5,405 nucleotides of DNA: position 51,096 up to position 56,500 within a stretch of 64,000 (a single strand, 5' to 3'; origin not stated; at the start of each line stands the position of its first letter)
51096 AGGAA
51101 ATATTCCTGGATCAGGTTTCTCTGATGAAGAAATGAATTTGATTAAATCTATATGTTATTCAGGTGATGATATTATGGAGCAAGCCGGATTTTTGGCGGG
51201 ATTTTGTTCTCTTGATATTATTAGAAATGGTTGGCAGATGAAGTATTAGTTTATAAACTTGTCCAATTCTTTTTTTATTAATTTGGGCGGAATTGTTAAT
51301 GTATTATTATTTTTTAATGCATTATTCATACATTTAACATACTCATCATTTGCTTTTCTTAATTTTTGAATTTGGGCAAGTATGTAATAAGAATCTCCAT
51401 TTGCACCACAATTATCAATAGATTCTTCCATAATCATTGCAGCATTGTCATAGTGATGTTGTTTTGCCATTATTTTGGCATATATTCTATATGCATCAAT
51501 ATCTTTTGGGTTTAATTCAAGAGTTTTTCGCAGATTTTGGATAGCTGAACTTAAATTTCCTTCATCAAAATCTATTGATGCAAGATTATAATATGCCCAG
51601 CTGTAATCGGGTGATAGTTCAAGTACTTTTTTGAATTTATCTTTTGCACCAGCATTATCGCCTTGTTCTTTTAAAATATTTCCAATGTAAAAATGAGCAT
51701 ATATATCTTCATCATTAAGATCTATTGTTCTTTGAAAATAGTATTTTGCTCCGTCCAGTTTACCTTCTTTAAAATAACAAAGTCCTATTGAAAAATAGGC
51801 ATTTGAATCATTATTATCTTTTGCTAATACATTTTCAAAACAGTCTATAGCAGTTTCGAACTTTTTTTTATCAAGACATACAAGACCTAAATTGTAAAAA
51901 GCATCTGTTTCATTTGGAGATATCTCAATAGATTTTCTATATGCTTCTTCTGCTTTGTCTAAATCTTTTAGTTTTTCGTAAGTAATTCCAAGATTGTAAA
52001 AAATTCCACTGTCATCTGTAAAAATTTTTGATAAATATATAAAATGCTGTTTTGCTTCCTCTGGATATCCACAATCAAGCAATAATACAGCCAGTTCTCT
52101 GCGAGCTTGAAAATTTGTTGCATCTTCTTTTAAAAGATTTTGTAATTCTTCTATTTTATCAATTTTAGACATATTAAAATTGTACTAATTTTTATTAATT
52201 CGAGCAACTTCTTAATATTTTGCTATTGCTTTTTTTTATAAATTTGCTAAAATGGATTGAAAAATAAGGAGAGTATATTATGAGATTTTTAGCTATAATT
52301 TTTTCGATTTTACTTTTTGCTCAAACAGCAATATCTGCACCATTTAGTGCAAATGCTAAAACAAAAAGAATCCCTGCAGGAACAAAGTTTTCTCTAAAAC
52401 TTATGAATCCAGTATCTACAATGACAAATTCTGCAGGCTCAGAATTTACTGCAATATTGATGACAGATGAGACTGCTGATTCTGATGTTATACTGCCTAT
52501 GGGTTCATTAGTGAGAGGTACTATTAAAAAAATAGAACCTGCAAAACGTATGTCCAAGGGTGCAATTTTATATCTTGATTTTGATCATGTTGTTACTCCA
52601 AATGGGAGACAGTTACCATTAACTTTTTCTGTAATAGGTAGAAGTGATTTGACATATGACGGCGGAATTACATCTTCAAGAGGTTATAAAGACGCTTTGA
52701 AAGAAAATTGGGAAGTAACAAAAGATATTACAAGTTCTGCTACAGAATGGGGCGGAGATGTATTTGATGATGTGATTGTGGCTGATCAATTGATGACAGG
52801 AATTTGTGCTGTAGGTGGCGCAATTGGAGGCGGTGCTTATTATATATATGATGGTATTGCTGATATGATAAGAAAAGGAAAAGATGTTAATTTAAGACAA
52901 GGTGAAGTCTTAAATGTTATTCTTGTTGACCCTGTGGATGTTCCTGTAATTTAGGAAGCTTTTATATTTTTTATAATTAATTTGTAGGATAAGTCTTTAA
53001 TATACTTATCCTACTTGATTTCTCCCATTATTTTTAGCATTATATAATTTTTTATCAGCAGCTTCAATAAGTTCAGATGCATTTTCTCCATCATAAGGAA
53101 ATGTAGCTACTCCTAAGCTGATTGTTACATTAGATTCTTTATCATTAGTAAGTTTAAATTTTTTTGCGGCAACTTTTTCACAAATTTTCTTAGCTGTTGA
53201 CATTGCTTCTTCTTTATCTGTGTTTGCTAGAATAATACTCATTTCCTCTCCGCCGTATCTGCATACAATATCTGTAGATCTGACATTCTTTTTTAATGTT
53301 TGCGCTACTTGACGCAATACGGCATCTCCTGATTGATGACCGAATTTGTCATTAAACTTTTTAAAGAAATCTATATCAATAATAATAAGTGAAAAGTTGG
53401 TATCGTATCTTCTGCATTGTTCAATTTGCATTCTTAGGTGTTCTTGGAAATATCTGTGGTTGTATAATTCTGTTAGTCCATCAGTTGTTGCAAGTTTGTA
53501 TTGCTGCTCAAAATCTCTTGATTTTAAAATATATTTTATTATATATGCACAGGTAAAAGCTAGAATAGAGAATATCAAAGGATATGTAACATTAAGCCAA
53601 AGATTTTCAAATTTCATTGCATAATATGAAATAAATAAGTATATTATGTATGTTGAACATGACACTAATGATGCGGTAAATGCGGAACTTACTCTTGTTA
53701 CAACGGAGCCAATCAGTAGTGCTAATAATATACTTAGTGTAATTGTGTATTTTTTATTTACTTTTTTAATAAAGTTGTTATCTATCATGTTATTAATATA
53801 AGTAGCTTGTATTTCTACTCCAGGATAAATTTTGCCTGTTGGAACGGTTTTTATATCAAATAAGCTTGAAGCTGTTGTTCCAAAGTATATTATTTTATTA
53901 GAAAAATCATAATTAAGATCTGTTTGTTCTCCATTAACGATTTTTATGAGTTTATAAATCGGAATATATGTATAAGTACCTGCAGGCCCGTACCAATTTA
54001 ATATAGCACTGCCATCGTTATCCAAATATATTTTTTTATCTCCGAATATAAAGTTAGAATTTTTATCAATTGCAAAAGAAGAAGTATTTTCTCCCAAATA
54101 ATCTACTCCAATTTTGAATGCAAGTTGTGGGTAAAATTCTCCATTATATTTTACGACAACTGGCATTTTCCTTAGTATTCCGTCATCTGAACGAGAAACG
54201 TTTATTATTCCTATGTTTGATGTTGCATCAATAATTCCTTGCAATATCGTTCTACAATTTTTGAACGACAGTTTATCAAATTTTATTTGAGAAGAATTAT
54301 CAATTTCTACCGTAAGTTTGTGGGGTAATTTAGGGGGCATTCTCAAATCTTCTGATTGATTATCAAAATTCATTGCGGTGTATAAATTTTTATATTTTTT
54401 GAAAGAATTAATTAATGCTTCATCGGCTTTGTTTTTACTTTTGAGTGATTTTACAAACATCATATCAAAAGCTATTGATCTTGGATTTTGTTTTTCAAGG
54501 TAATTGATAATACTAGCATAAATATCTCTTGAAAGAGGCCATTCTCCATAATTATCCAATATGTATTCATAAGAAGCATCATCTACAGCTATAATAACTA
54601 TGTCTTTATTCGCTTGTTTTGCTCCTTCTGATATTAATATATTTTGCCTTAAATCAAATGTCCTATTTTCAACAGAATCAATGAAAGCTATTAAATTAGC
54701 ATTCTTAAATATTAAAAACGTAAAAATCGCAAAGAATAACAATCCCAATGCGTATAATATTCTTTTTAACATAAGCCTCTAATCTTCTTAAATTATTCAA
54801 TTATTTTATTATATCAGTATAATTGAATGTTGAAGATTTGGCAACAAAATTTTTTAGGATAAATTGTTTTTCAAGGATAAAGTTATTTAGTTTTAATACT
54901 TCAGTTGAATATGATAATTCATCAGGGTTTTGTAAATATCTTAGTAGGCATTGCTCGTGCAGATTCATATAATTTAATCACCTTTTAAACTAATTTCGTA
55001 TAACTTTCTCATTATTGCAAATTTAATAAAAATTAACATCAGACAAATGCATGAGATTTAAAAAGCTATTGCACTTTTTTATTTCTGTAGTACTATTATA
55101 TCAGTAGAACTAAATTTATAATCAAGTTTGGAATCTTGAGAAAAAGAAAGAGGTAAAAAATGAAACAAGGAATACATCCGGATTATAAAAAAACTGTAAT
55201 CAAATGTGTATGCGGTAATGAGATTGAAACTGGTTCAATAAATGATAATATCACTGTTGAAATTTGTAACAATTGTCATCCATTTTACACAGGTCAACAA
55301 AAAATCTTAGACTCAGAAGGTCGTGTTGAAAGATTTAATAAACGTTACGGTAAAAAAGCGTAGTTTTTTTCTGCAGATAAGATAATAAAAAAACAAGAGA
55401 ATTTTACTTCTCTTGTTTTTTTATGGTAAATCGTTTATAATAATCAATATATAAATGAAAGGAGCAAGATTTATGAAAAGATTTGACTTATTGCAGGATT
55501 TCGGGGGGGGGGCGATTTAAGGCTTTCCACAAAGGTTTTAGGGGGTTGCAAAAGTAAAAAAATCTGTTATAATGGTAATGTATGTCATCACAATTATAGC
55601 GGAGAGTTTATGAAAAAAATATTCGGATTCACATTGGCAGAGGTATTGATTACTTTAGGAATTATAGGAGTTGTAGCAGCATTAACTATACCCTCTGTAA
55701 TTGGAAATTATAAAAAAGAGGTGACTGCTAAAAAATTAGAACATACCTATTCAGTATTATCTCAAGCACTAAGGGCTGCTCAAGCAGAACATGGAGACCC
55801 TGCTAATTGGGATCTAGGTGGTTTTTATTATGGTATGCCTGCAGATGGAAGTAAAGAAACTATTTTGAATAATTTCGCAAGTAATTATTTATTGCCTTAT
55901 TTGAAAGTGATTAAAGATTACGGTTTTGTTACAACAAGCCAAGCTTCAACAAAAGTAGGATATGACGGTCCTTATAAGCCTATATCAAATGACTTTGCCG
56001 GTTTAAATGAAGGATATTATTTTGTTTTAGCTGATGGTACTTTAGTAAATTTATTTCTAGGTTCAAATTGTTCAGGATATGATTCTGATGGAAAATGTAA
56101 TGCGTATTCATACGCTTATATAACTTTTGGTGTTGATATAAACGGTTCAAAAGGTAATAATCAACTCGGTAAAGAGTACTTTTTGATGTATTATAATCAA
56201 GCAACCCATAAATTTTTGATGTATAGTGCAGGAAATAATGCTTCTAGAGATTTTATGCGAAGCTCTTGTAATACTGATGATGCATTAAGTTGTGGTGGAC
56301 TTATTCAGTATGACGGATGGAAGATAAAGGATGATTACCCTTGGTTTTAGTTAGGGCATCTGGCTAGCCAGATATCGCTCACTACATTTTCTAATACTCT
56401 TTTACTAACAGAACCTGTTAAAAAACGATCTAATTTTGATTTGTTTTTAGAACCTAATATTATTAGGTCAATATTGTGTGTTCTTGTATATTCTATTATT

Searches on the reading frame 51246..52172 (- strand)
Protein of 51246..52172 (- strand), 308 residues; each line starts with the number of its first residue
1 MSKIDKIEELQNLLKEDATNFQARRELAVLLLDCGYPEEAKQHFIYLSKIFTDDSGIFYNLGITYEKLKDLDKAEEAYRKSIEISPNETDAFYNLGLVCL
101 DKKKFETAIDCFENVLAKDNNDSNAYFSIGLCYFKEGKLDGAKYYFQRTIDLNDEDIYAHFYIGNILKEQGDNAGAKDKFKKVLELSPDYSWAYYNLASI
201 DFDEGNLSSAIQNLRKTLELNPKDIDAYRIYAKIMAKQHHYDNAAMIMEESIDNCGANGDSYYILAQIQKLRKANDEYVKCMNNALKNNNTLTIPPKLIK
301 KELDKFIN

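Call 13: search_protein_families(library=pfam, proteins=[window:51246-52172:-], max_evalue=0.01)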
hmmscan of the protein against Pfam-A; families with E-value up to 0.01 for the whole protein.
window:51246-52172:- (308 aa): 29 families (the best 25 are shown)
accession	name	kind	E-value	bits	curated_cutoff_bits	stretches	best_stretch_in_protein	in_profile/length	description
PF07719.23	TPR_2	-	3.5e-37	123.9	27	5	58-87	4-33/34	Tetratricopeptide repeat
PF00515.34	TPR_1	-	4.7e-37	124.8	27.8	5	58-87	4-33/34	Tetratricopeptide repeat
PF13431.12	TPR_17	-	1.2e-33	112.9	24.4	3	77-109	1-33/34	Tetratricopeptide repeat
PF13414.12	TPR_11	-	1.2e-28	98.9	26.8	5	164-198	1-35/42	TPR repeat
PF13181.12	TPR_8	-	2e-27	93.4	25.7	2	57-87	3-33/34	Tetratricopeptide repeat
PF14559.12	TPR_19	-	2.1e-27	95.7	25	4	169-234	3-68/68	Tetratricopeptide repeat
PF13424.12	TPR_12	-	1e-25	90.1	30.1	4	58-116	6-72/77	Tetratricopeptide repeat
PF13428.12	TPR_14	-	8.8e-21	72.7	23.5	2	192-234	2-44/44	Tetratricopeptide repeat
PF13432.12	TPR_16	-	2.7e-20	72.9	32.7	3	94-153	2-61/65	Tetratricopeptide repeat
PF13174.12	TPR_6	-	1e-18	67.1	26.3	2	125-151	2-28/33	Tetratricopeptide repeat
PF23914.1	TPR_CcmH_CycH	-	1.7e-16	60.9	42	2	61-155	56-153/158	Cytochrome c-type biogenesis protein H TPR domain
PF12895.13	ANAPC3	-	4.5e-13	49.7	27.2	2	101-163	1-62/82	Anaphase-promoting complex, cyclosome, subunit 3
PF13176.12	TPR_7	-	3.6e-11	42.6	27.9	0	59-90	3-34/36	Tetratricopeptide repeat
PF24575.1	TPR_Slam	-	1e-10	42.4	35.2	0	155-202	45-92/104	Surface lipoprotein assembly modifier, N-terminal TPR repeats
PF13374.12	TPR_10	-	1.2e-10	41.4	27.5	0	60-84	7-31/42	Tetratricopeptide repeat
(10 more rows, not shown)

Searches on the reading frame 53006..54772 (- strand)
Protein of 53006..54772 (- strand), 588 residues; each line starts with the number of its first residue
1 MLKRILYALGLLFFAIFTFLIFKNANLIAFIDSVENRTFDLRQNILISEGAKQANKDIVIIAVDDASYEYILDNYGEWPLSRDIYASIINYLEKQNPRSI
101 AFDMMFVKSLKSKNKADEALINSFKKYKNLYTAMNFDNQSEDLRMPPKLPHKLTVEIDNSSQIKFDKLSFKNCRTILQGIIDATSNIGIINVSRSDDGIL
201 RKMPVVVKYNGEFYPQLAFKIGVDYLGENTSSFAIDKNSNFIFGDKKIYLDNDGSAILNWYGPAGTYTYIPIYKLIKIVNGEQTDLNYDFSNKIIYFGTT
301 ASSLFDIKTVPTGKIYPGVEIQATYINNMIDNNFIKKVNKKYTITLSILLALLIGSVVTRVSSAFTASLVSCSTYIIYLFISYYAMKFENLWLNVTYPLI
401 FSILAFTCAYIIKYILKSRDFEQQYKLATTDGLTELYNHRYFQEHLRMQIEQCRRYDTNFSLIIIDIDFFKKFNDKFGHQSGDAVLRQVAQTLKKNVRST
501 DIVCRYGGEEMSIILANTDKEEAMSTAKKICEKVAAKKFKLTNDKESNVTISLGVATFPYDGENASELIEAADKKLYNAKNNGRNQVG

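Call 13: search_protein_families(library=pfam, proteins=[window:53006-54772:-], max_evalue=0.01)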
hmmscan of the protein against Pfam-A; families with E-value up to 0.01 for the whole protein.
window:53006-54772:- (588 aa): 4 families
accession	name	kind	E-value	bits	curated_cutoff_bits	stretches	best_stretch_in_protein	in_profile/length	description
PF00990.26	GGDEF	-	9.9e-54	181.9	23.8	1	428-586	1-161/161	Diguanylate cyclase, GGDEF domain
PF05226.16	CHASE2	-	3.9e-47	161.4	26.3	1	25-356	13-256/257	CHASE2 domain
PF24898.2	GGDEF_GdpP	-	4.4e-05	24.2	30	1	465-587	1-116/126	Cyclic-di-AMP phosphodiesterase GdpP-like, GGDEF domain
PF22335.1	Cas10-Cmr2_palm2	-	0.0021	18.6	27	1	494-587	44-132/133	Cas10/Cmr2, second palm domain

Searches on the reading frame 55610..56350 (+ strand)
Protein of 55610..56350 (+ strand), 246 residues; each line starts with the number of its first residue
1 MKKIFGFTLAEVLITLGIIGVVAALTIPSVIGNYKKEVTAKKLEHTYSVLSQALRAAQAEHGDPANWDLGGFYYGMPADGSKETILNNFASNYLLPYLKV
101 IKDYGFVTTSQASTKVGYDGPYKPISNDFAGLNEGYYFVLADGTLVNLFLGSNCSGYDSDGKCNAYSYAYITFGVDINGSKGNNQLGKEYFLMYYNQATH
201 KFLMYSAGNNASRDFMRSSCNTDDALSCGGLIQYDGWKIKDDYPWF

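Call 12: find_encoding_contigs(protein=window:55610-56350:+, flank=10000, max_places=10)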
Protein window:55610-56350:+ (246 aa): no gene with exactly this product is on record in the collection.

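Call 13: search_protein_families(library=pfam, proteins=[window:55610-56350:+], max_evalue=0.01)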
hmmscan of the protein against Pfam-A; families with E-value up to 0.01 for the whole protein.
window:55610-56350:+ (246 aa): 1 family
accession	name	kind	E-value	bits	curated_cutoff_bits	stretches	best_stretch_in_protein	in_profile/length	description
PF07963.17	N_methyl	-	8.1e-05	22.5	21.2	1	1-25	1-25/27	Prokaryotic N-terminal methylation motif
